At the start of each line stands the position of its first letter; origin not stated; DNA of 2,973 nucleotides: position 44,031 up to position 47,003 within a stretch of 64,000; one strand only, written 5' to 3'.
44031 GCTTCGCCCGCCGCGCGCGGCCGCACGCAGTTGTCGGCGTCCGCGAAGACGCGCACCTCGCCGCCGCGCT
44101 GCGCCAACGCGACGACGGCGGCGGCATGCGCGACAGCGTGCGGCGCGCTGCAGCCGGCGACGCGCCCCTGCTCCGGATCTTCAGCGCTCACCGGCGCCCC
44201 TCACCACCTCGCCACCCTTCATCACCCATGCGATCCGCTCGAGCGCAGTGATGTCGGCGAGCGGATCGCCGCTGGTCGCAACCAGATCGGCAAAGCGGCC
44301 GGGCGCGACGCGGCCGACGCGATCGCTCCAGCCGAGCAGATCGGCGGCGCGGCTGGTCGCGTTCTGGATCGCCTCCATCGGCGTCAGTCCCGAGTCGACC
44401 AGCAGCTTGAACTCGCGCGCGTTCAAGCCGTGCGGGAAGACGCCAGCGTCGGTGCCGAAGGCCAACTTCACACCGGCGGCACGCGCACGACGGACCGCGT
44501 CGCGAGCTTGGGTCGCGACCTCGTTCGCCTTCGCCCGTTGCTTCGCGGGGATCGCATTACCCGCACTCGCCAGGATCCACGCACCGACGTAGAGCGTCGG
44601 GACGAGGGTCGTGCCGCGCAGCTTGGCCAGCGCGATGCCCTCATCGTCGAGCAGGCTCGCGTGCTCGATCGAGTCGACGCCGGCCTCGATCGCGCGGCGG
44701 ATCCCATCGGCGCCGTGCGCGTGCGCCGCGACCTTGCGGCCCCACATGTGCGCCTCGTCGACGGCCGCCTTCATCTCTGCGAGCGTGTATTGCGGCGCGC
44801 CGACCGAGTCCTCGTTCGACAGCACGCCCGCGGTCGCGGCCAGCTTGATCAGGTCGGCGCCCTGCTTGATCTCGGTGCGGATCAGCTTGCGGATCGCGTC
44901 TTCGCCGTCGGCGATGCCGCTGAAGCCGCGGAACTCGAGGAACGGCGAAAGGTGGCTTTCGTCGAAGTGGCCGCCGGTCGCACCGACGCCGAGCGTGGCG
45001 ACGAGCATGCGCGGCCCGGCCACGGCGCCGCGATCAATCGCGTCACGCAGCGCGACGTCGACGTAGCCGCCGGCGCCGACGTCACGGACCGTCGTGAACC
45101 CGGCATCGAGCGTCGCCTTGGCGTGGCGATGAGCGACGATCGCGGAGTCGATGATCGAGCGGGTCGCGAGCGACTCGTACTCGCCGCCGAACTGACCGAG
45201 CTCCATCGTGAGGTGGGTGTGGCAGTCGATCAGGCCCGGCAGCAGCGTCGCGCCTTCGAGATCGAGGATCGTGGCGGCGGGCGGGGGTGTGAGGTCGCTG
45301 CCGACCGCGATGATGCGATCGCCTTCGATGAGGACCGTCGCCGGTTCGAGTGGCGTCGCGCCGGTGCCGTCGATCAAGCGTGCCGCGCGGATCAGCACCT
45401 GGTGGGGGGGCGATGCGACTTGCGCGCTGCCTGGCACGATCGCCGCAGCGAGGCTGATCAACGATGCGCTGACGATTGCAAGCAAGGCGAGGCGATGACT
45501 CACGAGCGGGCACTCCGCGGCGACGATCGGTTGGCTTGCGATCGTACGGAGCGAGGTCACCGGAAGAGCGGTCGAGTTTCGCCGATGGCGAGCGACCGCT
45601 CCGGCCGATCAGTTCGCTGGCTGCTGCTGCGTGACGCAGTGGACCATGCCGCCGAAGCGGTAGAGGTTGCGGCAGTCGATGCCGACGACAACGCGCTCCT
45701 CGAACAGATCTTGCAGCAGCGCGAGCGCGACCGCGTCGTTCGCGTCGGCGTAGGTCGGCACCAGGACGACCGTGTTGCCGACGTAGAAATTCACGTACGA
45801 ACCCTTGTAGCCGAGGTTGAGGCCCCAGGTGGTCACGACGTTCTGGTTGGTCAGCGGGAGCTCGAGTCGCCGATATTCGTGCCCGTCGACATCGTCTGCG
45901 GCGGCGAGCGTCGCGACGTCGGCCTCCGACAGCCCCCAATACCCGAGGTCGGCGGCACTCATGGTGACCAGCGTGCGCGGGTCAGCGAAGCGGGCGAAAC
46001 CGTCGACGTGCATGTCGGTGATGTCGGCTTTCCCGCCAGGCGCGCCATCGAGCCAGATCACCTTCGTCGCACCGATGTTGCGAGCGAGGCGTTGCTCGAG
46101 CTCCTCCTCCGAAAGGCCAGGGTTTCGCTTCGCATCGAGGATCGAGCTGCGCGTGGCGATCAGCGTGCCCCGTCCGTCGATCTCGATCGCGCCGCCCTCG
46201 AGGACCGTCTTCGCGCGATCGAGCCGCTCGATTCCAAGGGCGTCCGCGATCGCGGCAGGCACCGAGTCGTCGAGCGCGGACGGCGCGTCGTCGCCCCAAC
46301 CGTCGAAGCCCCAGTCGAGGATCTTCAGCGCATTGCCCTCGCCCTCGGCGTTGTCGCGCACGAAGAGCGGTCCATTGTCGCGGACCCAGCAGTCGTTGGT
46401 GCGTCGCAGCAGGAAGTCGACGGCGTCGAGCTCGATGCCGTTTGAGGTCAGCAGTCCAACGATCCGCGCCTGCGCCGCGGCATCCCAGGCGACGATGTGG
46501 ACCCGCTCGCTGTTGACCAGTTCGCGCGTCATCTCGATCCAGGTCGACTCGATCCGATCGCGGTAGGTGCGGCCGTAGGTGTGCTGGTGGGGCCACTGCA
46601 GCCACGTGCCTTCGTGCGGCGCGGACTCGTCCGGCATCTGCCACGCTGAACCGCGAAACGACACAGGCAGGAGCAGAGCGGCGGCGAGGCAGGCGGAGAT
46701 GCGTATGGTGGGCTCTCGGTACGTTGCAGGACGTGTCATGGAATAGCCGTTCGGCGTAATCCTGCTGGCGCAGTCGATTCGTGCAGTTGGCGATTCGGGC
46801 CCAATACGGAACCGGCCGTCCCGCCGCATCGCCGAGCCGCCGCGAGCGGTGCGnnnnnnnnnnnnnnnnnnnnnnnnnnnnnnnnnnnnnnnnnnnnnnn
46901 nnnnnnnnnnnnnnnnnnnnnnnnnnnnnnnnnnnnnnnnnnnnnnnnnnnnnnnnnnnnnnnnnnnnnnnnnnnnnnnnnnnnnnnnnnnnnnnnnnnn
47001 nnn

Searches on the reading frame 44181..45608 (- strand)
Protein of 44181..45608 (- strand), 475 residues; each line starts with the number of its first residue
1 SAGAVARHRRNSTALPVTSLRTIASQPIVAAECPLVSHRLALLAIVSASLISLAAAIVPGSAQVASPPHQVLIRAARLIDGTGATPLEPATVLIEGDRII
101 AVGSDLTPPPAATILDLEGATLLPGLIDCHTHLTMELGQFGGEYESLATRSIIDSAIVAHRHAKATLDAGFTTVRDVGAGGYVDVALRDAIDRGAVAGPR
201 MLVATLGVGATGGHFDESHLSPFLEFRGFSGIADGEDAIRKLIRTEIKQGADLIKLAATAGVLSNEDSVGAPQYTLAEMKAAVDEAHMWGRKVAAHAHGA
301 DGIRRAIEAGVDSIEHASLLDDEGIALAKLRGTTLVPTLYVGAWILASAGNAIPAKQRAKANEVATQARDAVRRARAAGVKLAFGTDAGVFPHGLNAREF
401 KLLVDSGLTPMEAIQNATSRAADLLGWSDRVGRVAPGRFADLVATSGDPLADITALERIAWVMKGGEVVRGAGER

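Call 47: search_protein_families(library=pfam, proteins=[window:44181-45608:-], max_evalue=0.0001)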
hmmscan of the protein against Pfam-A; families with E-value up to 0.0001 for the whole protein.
window:44181-45608:- (475 aa): 2 families
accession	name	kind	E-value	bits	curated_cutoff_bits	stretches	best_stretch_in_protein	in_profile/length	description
PF01979.26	Amidohydro_1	-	2.8e-54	185.1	25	1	121-469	1-345/345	Amidohydrolase family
PF07969.17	Amidohydro_3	-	8.8e-15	55.6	29.7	1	247-469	233-471/472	Amidohydrolase family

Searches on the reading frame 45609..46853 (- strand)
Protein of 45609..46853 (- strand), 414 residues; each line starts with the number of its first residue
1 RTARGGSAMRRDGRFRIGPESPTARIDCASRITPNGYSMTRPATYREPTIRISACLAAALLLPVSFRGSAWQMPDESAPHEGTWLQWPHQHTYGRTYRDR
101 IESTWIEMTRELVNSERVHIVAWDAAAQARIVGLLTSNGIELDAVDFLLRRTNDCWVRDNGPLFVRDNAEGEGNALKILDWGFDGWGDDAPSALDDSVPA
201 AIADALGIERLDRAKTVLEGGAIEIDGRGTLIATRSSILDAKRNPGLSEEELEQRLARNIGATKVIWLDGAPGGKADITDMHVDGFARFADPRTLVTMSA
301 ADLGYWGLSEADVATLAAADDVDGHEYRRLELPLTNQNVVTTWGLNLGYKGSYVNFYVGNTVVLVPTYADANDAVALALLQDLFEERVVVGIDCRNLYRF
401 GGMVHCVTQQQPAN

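Call 47: search_protein_families(library=pfam, proteins=[window:45609-46853:-], max_evalue=0.0001)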
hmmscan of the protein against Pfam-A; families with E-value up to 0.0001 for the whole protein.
window:45609-46853:- (414 aa): 1 family
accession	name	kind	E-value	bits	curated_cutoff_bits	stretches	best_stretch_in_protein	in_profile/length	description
PF04371.20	PAD_porph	-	4.5e-89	299.3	25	1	72-412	1-321/321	Porphyromonas-type peptidyl-arginine deiminase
